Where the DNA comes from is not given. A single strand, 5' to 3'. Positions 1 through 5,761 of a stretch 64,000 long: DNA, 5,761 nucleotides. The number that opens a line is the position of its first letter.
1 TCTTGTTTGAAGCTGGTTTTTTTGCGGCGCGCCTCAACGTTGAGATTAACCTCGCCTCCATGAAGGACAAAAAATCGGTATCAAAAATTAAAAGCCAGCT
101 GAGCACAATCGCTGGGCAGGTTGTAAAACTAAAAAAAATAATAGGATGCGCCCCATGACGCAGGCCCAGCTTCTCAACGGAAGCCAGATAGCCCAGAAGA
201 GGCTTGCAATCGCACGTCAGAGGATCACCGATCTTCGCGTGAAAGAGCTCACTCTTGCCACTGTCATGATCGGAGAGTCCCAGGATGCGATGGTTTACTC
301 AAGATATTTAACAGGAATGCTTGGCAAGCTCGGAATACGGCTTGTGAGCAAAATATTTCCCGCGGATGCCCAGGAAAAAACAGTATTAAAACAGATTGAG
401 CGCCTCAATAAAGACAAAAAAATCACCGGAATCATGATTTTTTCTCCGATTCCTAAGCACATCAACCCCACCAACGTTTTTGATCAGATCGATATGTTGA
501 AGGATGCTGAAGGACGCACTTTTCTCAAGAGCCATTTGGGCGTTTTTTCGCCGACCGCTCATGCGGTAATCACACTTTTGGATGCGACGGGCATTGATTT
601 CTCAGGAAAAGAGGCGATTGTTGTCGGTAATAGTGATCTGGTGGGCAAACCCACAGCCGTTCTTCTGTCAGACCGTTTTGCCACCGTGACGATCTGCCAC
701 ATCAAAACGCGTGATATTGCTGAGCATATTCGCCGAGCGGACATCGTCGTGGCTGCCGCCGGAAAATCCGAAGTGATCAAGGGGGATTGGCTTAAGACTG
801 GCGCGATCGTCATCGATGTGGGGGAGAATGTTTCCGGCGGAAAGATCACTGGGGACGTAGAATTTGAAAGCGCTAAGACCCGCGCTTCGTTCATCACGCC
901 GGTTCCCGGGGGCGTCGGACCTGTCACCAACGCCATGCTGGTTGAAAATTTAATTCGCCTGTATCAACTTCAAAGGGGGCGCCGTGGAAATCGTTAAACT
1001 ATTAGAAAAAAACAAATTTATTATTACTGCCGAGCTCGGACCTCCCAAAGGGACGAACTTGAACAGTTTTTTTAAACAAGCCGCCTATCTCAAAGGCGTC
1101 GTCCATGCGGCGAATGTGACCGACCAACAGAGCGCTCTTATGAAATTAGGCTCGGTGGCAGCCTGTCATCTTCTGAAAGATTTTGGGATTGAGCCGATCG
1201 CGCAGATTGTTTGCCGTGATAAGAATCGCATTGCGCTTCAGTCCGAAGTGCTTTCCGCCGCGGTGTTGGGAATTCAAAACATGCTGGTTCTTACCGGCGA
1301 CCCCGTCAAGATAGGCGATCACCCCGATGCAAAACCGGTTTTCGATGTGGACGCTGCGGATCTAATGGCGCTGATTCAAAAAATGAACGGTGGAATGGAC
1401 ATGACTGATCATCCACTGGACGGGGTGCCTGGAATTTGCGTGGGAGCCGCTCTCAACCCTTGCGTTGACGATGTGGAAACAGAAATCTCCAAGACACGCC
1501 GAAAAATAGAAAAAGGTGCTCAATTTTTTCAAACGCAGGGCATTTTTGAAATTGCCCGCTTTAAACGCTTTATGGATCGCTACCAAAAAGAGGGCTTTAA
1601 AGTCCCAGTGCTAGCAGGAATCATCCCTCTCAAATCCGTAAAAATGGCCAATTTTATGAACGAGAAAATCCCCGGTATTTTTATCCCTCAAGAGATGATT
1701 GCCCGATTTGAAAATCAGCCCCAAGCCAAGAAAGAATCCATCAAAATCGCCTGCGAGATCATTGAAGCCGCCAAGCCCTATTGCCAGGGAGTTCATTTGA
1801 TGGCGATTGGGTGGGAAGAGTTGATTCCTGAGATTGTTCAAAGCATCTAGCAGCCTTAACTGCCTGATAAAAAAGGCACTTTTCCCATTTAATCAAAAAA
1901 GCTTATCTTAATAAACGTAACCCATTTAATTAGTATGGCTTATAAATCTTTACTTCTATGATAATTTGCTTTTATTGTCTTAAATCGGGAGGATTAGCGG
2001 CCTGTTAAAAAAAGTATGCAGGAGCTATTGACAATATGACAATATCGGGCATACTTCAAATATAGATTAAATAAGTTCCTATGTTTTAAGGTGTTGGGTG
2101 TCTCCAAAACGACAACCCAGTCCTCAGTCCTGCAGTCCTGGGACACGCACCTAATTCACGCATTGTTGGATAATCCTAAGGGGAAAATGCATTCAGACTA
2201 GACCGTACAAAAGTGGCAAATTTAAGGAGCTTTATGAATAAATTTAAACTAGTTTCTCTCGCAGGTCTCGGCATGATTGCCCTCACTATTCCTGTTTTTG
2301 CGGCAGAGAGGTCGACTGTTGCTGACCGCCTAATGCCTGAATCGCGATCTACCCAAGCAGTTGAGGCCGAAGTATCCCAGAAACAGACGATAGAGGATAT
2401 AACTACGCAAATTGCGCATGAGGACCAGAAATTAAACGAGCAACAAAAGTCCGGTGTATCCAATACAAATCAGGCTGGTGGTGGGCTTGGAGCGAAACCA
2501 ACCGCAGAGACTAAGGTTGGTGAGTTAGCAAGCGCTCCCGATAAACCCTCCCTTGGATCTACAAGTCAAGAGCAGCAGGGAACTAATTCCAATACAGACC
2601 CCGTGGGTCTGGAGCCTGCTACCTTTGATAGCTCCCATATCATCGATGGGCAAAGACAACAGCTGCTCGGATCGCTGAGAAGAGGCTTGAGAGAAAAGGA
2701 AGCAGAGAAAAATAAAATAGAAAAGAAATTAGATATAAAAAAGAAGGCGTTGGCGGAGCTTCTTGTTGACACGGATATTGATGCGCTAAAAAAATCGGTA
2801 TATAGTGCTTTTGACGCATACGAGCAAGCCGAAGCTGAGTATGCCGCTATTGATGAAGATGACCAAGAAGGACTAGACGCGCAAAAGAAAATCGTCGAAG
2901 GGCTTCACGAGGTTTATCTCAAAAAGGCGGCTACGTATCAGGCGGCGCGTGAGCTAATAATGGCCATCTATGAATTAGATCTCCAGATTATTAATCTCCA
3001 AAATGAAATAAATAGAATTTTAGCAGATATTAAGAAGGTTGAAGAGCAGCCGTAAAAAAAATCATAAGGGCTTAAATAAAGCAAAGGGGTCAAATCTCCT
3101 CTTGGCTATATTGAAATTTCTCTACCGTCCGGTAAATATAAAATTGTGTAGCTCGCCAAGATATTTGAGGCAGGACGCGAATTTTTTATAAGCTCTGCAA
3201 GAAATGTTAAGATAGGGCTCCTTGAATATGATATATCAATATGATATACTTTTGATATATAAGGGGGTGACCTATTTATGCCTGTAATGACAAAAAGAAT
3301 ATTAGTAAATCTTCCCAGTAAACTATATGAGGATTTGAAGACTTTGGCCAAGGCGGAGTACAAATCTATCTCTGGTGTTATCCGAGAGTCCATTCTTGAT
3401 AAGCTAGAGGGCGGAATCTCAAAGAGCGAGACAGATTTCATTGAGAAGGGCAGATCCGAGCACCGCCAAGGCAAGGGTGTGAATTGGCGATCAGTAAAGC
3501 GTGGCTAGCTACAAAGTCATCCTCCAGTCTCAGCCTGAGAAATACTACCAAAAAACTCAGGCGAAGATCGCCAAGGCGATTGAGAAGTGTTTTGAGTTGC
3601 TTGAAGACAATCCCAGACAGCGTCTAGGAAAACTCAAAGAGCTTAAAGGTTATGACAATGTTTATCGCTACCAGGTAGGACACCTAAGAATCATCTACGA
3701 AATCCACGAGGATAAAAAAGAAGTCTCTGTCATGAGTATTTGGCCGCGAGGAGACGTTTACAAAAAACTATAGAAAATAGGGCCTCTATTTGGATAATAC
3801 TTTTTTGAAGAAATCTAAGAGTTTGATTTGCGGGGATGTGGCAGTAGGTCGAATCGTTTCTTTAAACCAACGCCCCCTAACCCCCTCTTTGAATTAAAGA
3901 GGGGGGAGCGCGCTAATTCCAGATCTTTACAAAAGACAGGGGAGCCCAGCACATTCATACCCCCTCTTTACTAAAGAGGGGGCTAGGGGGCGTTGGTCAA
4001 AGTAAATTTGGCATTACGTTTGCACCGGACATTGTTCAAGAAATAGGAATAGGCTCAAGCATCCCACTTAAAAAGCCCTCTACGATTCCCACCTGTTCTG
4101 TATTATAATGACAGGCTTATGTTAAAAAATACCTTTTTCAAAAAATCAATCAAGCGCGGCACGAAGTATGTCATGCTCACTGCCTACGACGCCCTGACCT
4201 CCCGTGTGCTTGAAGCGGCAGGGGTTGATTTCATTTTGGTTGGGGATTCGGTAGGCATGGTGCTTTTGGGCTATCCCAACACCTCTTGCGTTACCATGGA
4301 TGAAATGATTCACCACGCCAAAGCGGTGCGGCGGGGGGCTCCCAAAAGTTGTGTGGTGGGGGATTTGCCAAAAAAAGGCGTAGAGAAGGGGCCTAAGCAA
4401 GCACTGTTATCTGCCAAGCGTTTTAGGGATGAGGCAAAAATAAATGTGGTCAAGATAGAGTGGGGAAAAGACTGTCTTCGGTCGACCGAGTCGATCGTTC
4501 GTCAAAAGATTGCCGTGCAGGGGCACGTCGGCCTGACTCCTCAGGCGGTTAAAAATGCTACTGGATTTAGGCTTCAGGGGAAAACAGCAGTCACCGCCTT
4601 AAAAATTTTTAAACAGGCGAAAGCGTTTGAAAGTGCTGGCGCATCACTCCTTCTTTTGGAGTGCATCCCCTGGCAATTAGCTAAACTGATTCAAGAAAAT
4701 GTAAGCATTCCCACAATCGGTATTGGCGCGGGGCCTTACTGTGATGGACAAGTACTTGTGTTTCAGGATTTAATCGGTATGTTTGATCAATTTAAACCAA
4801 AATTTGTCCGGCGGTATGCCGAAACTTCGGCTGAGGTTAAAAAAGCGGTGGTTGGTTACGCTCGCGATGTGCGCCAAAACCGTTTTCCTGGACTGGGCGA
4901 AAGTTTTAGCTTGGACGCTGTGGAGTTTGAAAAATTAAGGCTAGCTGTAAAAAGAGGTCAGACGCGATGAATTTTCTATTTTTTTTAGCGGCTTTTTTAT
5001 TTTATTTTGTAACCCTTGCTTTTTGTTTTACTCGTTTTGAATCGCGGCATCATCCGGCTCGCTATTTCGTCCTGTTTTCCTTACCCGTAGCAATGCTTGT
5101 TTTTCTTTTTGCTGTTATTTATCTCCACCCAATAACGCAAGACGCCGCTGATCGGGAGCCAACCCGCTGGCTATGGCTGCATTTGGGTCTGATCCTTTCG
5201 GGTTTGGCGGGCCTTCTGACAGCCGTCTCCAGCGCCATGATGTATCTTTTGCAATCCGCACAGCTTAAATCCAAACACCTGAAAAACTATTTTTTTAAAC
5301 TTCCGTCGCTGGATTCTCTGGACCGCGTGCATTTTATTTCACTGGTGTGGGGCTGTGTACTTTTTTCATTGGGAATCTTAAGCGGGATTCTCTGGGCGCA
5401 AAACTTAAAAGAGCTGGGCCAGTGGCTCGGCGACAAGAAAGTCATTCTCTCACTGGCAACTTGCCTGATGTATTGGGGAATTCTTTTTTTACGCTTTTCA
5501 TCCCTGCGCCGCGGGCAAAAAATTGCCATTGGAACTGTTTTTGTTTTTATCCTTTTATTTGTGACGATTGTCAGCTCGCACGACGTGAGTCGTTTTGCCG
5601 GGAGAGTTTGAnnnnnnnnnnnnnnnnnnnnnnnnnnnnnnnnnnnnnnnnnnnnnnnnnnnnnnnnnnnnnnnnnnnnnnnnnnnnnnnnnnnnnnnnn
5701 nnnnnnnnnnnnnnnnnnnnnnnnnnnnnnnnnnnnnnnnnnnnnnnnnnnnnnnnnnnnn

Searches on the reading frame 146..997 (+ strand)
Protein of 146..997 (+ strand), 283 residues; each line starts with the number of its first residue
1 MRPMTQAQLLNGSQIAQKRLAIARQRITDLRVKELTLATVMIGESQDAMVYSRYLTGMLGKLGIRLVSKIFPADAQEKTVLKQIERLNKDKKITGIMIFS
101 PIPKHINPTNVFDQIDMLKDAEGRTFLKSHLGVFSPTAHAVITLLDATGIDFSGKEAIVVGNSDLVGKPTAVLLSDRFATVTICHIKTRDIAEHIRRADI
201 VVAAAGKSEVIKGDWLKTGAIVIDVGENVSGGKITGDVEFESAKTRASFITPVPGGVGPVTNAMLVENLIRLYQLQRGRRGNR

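Call 12: search_protein_families(library=pfam, proteins=[window:146-997:+], max_evalue=0.00001)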
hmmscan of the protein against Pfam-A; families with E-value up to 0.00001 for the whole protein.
window:146-997:+ (283 aa): 2 families
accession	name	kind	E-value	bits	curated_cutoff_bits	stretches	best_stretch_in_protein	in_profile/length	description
PF02882.25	THF_DHG_CYH_C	-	1.5e-56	190.6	27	1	130-274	12-157/160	Tetrahydrofolate dehydrogenase/cyclohydrolase, NAD(P)-binding domain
PF00763.28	THF_DHG_CYH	-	2.9e-22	79.6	32.8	1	10-122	1-115/115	Tetrahydrofolate dehydrogenase/cyclohydrolase, catalytic domain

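Call 30: find_encoding_contigs(protein=window:146-997:+, flank=10000, max_places=2)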
Protein window:146-997:+ (283 aa): no gene with exactly this product is on record in the collection.

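Call 32: find_encoding_contigs(protein=window:155-997:+, flank=10000, max_places=2)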
Protein window:155-997:+ (280 aa): 7 contigs read that carry it; 2 places shown.
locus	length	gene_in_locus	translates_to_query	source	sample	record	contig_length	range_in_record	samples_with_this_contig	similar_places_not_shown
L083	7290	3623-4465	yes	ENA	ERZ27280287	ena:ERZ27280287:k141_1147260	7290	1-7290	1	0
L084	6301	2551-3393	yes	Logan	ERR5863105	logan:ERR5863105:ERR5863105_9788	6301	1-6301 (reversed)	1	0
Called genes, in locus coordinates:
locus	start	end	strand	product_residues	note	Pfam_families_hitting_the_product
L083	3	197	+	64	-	?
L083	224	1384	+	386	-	PF00478:IMPDH, PF03060:NMO (weak), PF01070:FMN_dh, PF05690:ThiG (faint)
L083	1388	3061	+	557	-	PF01268:FTHFS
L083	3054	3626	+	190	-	PF04961:FTCD_C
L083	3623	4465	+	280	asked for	PF00763:THF_DHG_CYH, PF02882:THF_DHG_CYH_C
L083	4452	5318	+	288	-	PF02219:MTHFR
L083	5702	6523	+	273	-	-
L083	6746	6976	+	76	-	PF07878:RHH_5 (weak)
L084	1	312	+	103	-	?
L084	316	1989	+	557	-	PF01268:FTHFS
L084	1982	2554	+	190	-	PF04961:FTCD_C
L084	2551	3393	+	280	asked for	PF00763:THF_DHG_CYH, PF02882:THF_DHG_CYH_C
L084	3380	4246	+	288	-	PF02219:MTHFR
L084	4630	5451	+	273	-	-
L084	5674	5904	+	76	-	PF07878:RHH_5 (weak)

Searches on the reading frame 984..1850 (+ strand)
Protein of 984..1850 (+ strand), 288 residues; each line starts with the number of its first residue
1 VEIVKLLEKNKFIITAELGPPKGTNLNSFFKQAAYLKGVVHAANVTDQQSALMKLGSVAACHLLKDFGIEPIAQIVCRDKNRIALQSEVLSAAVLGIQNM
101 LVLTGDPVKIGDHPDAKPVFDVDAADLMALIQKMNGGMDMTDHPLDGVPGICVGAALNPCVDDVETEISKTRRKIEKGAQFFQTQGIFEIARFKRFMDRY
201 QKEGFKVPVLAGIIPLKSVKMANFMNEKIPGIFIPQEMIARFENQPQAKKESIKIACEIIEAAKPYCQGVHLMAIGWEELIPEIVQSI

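Call 12: search_protein_families(library=pfam, proteins=[window:984-1850:+], max_evalue=0.00001)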
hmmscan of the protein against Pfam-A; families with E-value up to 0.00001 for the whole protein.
window:984-1850:+ (288 aa): 1 family
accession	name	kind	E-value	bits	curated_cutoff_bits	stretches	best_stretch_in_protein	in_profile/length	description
PF02219.23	MTHFR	-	2.2e-43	149.1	24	1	5-287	4-285/287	Methylenetetrahydrofolate reductase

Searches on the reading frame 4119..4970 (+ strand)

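Call 12: search_protein_families(library=pfam, proteins=[window:4119-4970:+], max_evalue=0.00001)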
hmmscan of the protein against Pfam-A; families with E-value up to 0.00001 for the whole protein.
window:4119-4970:+ (283 aa): 1 family
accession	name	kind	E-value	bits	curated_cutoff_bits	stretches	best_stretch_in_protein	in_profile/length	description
PF02548.21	Pantoate_transf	-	1.5e-96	323.2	28.7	1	7-258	7-258/259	Ketopantoate hydroxymethyltransferase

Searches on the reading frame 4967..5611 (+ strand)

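Call 12: search_protein_families(library=pfam, proteins=[window:4967-5611:+], max_evalue=0.00001)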
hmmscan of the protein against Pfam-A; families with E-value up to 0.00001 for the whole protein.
window:4967-5611:+ (214 aa): 1 family
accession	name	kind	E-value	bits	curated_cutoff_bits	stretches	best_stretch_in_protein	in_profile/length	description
PF01578.25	Cytochrom_C_asm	-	6.8e-19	68.8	29.9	1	7-199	5-199/212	Cytochrome C assembly protein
